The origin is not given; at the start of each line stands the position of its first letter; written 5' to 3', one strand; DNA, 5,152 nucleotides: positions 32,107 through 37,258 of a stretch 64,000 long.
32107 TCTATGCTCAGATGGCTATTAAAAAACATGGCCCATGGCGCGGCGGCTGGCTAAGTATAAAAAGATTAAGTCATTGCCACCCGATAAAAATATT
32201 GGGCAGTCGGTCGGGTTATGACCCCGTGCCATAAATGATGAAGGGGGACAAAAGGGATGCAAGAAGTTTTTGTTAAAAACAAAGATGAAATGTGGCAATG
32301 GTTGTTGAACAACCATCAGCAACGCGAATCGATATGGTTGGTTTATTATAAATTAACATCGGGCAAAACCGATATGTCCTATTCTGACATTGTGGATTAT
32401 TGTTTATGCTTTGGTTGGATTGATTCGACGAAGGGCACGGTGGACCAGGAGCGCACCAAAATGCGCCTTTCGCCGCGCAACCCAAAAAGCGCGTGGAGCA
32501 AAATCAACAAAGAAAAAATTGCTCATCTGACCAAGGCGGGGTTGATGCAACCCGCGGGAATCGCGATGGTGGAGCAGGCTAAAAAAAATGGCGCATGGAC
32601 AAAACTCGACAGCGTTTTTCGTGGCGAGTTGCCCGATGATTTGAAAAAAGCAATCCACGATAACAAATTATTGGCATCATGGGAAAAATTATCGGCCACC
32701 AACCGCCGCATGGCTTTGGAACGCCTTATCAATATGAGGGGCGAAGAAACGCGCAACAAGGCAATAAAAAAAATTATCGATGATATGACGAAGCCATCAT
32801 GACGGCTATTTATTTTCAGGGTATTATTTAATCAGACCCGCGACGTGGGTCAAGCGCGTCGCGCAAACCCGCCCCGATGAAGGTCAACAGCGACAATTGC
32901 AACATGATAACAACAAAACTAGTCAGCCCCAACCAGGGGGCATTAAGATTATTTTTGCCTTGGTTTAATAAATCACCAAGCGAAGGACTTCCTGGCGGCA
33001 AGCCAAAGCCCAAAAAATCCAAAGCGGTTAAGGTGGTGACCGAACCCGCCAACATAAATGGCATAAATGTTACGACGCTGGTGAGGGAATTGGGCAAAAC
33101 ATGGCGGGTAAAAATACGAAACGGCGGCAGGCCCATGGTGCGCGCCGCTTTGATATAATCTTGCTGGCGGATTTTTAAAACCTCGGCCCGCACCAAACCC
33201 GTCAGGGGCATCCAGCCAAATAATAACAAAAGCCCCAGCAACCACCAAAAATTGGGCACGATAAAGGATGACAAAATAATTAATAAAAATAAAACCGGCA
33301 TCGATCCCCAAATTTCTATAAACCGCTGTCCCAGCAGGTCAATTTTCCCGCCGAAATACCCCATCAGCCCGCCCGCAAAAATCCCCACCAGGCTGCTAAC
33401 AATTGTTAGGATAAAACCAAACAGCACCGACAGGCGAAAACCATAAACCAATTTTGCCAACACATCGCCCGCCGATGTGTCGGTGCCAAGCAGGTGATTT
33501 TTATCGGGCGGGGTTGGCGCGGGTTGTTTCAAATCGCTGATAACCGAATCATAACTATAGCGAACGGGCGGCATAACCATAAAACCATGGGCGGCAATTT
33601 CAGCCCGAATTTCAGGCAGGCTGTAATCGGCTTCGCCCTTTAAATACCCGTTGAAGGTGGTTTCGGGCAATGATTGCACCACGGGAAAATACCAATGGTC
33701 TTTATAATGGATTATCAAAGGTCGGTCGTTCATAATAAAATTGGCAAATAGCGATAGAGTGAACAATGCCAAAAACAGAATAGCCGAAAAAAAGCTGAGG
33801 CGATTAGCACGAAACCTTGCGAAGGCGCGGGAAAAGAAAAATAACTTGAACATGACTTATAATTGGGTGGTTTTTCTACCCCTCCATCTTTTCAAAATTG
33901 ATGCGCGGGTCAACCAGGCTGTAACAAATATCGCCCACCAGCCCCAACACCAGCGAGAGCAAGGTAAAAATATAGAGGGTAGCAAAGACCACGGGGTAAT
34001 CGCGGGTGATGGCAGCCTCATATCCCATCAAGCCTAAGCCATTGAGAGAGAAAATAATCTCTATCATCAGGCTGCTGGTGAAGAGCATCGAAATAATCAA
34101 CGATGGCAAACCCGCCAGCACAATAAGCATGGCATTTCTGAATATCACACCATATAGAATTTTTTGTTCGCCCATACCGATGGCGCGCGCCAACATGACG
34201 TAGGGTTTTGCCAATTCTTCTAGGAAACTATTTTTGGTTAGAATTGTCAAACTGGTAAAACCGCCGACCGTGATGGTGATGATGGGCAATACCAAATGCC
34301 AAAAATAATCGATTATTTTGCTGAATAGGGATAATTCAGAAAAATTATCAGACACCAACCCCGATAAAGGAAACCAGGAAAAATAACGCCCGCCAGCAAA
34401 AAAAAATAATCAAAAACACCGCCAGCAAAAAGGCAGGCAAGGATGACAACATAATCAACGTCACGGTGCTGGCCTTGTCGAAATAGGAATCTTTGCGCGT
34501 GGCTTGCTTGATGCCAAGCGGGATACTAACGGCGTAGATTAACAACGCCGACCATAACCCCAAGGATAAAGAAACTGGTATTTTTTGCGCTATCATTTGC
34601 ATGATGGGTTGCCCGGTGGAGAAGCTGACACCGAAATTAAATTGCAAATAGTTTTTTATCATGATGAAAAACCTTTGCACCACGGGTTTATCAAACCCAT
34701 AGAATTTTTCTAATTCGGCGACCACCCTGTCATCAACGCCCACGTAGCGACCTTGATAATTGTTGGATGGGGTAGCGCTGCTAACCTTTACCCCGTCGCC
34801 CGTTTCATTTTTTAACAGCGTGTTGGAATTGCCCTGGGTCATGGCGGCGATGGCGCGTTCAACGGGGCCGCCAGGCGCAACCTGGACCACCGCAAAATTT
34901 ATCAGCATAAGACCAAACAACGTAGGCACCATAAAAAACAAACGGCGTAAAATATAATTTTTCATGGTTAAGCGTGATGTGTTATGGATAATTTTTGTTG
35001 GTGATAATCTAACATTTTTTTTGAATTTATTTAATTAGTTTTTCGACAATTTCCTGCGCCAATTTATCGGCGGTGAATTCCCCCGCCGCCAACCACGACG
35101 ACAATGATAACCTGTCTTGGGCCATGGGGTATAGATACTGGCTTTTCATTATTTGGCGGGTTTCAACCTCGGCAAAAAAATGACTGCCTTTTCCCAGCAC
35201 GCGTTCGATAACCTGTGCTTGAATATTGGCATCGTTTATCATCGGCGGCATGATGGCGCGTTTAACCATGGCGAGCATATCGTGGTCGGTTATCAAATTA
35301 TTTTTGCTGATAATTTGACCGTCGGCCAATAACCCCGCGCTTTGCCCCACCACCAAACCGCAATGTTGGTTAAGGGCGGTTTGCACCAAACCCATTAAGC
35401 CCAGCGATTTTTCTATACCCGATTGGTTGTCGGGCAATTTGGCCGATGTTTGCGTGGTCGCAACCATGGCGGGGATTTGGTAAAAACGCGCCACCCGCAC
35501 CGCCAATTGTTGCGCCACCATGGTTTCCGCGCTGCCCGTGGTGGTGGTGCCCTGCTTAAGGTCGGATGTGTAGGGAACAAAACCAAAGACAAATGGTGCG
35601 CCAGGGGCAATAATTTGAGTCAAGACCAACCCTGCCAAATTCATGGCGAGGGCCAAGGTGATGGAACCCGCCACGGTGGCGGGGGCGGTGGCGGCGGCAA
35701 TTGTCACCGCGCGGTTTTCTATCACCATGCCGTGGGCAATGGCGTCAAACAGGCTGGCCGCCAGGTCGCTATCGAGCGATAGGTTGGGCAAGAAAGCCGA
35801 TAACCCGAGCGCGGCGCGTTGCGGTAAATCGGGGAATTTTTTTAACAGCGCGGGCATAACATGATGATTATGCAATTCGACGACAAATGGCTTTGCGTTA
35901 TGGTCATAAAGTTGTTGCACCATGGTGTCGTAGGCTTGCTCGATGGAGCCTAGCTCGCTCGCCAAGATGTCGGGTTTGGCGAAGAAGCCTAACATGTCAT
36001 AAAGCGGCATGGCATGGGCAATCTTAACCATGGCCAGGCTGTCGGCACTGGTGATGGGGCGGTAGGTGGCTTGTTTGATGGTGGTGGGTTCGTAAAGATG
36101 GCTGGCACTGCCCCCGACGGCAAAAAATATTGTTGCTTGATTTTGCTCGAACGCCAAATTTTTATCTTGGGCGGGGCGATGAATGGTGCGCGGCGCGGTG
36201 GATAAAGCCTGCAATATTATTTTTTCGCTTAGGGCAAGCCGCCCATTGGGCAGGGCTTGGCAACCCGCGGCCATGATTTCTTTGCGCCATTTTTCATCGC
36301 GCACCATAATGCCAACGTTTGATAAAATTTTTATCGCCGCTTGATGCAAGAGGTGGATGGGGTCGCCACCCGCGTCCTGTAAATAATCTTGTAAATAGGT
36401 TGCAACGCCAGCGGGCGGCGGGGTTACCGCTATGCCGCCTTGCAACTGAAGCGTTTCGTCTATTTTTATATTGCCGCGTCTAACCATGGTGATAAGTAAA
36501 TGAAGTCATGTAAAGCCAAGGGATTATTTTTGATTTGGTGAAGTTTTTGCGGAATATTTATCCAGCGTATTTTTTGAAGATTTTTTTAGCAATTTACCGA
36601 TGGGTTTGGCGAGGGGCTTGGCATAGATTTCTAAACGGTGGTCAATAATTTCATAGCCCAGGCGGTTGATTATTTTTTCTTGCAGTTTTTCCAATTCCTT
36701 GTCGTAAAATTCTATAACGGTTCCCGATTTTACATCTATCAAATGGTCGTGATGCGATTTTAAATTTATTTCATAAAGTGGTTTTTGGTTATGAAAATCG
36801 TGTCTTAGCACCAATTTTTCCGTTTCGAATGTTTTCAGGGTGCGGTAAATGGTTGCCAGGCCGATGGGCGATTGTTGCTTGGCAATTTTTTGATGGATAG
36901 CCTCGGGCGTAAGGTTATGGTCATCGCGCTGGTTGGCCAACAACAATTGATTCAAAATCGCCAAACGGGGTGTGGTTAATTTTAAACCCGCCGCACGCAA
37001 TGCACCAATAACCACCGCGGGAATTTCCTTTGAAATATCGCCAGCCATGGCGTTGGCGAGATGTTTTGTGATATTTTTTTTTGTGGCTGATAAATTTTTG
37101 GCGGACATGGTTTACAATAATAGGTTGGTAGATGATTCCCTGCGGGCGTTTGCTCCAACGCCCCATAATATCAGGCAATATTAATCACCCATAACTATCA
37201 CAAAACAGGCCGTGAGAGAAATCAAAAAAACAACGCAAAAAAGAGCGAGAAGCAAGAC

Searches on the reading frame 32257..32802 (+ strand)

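Call 68: search_protein_families(library=pfam, proteins=[window:32257-32802:+], max_evalue=0.000001)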
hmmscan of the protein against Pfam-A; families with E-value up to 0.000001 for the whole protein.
window:32257-32802:+ (181 aa): 1 family
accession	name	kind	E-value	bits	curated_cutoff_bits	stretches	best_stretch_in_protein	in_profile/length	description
PF13376.11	OmdA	-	2.3e-10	40.7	25.6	1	124-177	3-57/60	Bacteriocin-protection, YdeI or OmpD-Associated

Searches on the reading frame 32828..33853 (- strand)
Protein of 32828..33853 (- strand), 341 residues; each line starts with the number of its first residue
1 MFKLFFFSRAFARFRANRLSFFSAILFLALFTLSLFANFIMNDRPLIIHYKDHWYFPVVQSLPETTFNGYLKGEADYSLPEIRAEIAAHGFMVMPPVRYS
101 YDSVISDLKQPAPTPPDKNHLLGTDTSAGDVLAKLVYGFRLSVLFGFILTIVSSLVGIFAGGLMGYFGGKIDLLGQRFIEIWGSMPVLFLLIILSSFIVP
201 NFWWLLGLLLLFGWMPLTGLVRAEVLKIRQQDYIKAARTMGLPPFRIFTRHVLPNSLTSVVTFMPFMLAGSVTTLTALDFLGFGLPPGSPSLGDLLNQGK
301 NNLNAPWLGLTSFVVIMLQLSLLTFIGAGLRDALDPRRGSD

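Call 69: search_protein_families(library=pfam, proteins=[window:32828-33853:-], max_evalue=0.000001)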
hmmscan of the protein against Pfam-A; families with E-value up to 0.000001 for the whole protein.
window:32828-33853:- (341 aa): 1 family
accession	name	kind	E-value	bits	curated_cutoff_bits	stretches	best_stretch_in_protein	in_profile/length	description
PF00528.27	BPD_transp_1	-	7.6e-31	107.7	26.4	1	157-338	1-182/184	Binding-protein-dependent transport system inner membrane component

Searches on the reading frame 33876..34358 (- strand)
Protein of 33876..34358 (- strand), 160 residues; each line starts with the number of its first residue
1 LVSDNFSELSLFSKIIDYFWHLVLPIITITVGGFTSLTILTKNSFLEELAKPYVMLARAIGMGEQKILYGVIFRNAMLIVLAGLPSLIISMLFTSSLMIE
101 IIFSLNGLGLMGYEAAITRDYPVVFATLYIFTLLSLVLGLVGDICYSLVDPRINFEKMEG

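Call 69: search_protein_families(library=pfam, proteins=[window:33876-34358:-], max_evalue=0.000001)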
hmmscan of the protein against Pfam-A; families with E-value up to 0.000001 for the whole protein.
window:33876-34358:- (160 aa): 1 family
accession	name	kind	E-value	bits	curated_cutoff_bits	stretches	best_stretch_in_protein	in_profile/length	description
PF00528.27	BPD_transp_1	-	5.3e-25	88.7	26.4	1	14-153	44-182/184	Binding-protein-dependent transport system inner membrane component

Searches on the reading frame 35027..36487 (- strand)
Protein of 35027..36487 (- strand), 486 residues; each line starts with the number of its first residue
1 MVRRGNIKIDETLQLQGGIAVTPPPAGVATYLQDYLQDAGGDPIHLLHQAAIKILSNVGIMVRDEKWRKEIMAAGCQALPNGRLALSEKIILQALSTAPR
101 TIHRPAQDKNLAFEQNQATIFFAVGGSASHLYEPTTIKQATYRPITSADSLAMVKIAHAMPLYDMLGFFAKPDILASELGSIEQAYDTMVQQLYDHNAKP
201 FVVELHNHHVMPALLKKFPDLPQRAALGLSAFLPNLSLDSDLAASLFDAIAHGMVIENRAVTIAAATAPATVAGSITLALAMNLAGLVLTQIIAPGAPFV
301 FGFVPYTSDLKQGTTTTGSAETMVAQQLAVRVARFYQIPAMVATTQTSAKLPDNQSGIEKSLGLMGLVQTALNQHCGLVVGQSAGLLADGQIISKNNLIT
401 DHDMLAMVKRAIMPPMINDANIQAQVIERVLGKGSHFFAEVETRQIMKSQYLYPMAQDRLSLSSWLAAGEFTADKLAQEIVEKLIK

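Call 69: search_protein_families(library=pfam, proteins=[window:35027-36487:-], max_evalue=0.000001)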
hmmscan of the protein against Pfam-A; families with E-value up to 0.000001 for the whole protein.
window:35027-36487:- (486 aa): 1 family
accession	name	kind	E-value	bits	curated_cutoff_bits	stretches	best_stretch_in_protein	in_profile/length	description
PF06253.16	MTTB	-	6.3e-58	196.4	25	1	42-485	37-472/500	Trimethylamine methyltransferase (MTTB)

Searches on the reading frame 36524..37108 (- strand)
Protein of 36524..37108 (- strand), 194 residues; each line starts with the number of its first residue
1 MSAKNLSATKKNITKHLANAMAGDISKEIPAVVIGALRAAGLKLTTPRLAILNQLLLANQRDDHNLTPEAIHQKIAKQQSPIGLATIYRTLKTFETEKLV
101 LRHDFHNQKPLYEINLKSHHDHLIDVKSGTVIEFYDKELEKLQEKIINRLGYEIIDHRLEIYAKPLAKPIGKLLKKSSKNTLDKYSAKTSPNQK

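Call 69: search_protein_families(library=pfam, proteins=[window:36524-37108:-], max_evalue=0.000001)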
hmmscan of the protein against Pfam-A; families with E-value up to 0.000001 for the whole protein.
window:36524-37108:- (194 aa): 1 family
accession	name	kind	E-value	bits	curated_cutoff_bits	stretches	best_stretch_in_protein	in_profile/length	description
PF01475.25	FUR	-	3.4e-33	114.8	23.1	1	40-162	2-121/121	Ferric uptake regulator family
